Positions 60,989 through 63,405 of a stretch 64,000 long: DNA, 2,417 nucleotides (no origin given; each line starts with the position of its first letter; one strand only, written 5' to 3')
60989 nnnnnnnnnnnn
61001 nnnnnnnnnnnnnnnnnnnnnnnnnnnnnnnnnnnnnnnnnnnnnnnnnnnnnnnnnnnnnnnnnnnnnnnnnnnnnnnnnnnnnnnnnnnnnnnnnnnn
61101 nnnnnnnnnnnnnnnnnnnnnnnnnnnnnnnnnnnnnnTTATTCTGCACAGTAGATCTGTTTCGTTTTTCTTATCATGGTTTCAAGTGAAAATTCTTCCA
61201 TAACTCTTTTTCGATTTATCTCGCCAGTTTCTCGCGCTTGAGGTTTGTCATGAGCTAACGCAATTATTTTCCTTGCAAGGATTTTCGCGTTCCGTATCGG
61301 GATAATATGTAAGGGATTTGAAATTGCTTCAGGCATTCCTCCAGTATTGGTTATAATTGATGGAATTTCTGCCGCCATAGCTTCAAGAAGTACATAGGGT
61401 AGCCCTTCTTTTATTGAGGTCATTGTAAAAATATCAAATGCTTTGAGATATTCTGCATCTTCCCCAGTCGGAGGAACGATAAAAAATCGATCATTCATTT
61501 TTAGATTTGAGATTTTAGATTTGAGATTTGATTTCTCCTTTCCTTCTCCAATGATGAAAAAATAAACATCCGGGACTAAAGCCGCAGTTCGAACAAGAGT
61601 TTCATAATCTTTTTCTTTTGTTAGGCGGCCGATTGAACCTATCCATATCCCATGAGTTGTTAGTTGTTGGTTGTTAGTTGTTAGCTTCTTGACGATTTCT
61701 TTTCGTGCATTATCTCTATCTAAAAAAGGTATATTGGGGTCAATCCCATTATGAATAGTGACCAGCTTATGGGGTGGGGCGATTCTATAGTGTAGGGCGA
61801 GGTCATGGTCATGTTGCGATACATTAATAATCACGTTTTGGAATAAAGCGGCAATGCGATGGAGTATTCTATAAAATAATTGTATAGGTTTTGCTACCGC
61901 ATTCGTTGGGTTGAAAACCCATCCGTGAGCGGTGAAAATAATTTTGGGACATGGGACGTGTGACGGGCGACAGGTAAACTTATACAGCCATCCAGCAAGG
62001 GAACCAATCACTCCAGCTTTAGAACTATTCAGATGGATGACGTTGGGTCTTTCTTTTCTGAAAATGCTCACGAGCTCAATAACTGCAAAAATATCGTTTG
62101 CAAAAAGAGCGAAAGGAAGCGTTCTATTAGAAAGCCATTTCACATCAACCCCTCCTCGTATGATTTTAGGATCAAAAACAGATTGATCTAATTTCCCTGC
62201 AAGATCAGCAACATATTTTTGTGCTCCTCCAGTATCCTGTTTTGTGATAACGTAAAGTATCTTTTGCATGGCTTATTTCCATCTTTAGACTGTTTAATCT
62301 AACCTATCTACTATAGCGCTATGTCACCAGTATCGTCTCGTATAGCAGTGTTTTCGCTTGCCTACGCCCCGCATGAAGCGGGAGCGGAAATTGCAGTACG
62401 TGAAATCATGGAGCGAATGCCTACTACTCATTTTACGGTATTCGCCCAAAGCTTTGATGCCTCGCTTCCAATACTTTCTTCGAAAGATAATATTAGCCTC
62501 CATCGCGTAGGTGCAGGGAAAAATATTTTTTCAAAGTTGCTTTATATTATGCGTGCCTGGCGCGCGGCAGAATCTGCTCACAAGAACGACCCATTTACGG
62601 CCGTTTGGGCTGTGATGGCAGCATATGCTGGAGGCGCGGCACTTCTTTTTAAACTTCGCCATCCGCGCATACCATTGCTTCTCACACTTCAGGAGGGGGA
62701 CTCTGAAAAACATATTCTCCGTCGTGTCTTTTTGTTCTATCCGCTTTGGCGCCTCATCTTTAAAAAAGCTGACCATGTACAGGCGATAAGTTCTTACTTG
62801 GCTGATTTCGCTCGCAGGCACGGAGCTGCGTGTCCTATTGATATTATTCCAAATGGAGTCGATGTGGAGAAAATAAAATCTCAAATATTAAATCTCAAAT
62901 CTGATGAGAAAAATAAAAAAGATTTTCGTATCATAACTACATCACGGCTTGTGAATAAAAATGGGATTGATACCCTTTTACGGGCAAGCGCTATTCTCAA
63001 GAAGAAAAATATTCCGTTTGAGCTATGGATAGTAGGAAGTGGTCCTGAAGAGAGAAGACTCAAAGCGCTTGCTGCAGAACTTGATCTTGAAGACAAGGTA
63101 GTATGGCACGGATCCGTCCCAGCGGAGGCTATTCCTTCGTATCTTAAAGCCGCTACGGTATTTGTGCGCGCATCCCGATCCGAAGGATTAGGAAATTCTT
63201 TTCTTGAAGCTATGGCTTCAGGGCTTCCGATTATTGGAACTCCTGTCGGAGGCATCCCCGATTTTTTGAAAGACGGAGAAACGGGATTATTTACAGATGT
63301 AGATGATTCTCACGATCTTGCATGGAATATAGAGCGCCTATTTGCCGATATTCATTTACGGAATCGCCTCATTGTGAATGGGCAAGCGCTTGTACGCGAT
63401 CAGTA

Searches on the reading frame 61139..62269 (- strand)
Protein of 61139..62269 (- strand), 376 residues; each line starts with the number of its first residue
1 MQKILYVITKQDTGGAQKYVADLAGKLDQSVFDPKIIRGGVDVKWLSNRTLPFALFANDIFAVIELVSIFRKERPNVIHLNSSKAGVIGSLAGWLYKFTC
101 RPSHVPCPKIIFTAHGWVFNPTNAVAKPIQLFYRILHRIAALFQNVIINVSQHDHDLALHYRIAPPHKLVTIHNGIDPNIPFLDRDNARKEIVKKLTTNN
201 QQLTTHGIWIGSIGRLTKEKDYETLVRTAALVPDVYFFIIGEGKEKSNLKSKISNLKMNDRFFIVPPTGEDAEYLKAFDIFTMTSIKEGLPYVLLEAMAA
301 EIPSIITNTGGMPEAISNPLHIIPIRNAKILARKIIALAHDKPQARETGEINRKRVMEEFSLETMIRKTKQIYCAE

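Call 11: search_protein_families(library=pfam, max_evalue=0.00001, proteins=[window:61139-62269:-])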
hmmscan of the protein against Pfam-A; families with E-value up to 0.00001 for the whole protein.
window:61139-62269:- (376 aa): 4 families
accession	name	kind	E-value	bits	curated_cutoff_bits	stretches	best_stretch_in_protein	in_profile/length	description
PF00534.26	Glycos_transf_1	-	2.5e-27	96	26.4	1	209-355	17-172/172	Glycosyl transferases group 1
PF13692.12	Glyco_trans_1_4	-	7.2e-22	78.6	27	1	210-341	4-142/142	Glycosyl transferases group 1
PF13439.12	Glyco_transf_4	-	1.5e-14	54.8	28.5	1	14-179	2-169/170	Glycosyltransferase Family 4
PF13579.12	Glyco_trans_4_4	-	7.5e-08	33.3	29.7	1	45-175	46-158/158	Glycosyl transferase 4-like domain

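Call 33: find_encoding_contigs(protein=window:61139-62269:-, flank=10000, max_places=2)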
Protein window:61139-62269:- (376 aa): 4 contigs read that carry it; 1 place shown.
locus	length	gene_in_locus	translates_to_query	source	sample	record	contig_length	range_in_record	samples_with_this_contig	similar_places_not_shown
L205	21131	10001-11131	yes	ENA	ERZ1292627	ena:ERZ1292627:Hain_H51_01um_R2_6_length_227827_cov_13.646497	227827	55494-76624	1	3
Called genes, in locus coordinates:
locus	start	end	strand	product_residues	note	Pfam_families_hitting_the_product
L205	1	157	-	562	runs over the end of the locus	PF13231:PMT_2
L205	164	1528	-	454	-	-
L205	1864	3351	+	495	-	PF02310:B12-binding, PF04055:Radical_SAM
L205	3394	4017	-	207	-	PF00293:NUDIX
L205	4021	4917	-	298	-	PF00483:NTP_transferase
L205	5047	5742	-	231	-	PF00535:Glycos_transf_2, PF10111:Glyco_tranf_2_2, PF13641:Glyco_tranf_2_3 (weak)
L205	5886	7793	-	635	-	PF13439:Glyco_transf_4, PF13579:Glyco_trans_4_4 (weak), PF00534:Glycos_transf_1, PF13692:Glyco_trans_1_4, PF00534:Glycos_transf_1, PF13692:Glyco_trans_1_4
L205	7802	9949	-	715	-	PF13439:Glyco_transf_4, PF13579:Glyco_trans_4_4, PF20706:GT4-conflict, PF00534:Glycos_transf_1, PF13692:Glyco_trans_1_4, PF13524:Glyco_trans_1_2, PF13692:Glyco_trans_1_4 (weak)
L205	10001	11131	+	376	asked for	PF13439:Glyco_transf_4, PF13579:Glyco_trans_4_4 (weak), PF00534:Glycos_transf_1, PF13692:Glyco_trans_1_4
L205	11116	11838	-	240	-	PF13431:TPR_17 (faint)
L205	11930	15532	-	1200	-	-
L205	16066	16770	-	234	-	-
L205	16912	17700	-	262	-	-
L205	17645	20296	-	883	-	PF02861:Clp_N, PF23569:NBD_SMAX1, PF00004:AAA, PF17871:AAA_lid_9, PF00004:AAA, PF07724:AAA_2, PF07728:AAA_5, PF10431:ClpB_D2-small, +8 more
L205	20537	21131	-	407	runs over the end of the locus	PF00089:Trypsin, PF13365:Trypsin_2, PF13180:PDZ_2, PF00595:PDZ (weak), PF17820:PDZ_6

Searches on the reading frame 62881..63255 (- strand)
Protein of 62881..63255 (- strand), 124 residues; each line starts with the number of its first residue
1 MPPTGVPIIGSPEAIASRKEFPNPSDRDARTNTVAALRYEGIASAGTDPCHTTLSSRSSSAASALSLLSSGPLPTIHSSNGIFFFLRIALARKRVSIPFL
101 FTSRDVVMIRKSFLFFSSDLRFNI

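Call 32: find_encoding_contigs(protein=window:62881-63255:-, flank=10000, max_places=2)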
Protein window:62881-63255:- (124 aa): no gene with exactly this product is on record in the collection.
